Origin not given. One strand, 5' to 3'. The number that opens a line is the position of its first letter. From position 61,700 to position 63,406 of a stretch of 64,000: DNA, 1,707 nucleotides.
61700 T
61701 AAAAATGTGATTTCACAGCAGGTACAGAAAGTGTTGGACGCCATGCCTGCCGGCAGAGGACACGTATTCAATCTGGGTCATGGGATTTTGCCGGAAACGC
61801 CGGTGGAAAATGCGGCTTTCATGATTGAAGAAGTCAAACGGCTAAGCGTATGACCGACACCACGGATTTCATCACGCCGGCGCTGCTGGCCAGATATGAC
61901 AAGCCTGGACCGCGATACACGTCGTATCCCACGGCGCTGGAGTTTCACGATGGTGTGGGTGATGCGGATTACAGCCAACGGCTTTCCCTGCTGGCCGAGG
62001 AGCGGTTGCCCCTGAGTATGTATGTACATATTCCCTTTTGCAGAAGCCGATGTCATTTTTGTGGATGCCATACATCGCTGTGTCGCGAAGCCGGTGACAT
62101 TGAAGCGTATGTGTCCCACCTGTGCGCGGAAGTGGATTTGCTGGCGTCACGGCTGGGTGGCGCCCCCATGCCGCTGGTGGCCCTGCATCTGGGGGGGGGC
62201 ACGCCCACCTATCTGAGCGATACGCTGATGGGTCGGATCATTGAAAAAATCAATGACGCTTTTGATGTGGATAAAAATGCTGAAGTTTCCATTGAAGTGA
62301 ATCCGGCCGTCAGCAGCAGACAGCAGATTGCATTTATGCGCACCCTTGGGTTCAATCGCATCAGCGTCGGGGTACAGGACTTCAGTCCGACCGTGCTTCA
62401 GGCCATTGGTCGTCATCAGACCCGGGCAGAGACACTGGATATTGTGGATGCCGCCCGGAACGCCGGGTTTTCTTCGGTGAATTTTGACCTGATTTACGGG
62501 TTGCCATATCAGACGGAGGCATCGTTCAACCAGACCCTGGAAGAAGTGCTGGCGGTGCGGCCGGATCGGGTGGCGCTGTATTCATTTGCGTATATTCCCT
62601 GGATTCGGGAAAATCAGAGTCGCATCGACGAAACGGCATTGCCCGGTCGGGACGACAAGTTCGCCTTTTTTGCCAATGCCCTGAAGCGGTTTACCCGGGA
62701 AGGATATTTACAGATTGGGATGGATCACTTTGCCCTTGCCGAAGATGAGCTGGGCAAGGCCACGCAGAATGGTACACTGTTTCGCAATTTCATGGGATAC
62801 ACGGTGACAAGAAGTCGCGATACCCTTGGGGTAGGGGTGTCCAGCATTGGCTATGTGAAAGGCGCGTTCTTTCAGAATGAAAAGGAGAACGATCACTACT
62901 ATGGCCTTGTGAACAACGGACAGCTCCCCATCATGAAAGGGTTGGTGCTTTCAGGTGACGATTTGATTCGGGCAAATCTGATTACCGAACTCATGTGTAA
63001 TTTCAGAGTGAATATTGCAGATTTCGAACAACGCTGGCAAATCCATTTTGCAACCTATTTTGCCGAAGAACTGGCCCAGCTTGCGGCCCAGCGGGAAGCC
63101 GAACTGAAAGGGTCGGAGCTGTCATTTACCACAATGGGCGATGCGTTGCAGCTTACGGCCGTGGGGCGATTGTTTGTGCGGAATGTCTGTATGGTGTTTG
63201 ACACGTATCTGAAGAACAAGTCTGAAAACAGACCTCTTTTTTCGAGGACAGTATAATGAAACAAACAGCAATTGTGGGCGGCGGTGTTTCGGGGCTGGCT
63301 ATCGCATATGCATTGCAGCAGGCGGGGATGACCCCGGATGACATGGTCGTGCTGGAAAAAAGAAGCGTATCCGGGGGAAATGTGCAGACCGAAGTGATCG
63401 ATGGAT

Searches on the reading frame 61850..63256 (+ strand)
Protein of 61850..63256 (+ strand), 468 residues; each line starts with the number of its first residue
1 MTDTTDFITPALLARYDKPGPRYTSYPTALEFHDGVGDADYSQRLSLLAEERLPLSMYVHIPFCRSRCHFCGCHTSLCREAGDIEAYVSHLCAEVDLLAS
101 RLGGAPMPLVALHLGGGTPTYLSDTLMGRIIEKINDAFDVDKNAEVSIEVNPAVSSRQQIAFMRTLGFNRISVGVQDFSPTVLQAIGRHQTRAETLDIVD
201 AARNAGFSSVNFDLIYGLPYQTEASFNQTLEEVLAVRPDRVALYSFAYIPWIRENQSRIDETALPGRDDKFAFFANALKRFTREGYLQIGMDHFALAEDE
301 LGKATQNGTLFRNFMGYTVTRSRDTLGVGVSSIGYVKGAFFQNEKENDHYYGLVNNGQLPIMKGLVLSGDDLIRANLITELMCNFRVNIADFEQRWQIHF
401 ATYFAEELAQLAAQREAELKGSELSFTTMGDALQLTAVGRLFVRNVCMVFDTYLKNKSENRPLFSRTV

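Call 43: find_encoding_contigs(protein=window:61850-63256:+, flank=10000, max_places=1)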
Protein window:61850-63256:+ (468 aa): 3 contigs read that carry it; 1 place shown.
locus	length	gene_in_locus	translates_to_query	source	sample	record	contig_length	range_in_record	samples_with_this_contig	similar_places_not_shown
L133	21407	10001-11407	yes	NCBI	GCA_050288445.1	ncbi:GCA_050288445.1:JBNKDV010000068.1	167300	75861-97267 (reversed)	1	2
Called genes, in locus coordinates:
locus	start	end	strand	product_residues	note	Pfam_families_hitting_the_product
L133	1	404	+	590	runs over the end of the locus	PF16697:Yop-YscD_cpl (weak), PF01590:GAF, PF13185:GAF_2, PF13492:GAF_3, PF00158:Sigma54_activat, PF14532:Sigma54_activ_2, PF25601:AAA_lid_14, PF02954:HTH_8, +2 more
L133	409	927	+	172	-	-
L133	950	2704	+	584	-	-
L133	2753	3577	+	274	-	PF01578:Cytochrom_C_asm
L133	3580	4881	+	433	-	PF05201:GlutR_N, PF01488:Shikimate_DH, PF00745:GlutR_dimer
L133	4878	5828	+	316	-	PF01379:Porphobil_deam, PF03900:Porphobil_deamC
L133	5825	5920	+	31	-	-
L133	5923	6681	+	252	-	PF02602:HEM4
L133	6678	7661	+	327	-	PF00490:ALAD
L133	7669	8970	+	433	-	PF00202:Aminotran_3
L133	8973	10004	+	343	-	PF01208:URO-D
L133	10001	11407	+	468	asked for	PF06969:HemN_C (faint), PF04055:Radical_SAM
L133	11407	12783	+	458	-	PF01266:DAO (weak), PF01593:Amino_oxidase, PF13450:NAD_binding_8, PF13738:Pyr_redox_3 (faint)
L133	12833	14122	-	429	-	-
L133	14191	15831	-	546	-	PF09976:TPR_21 (faint), PF13432:TPR_16 (faint), PF25060:ARM_TT21_2nd (faint), PF07719:TPR_2 (faint), PF13428:TPR_14 (faint), PF13485:Peptidase_MA_2, PF14559:TPR_19 (weak)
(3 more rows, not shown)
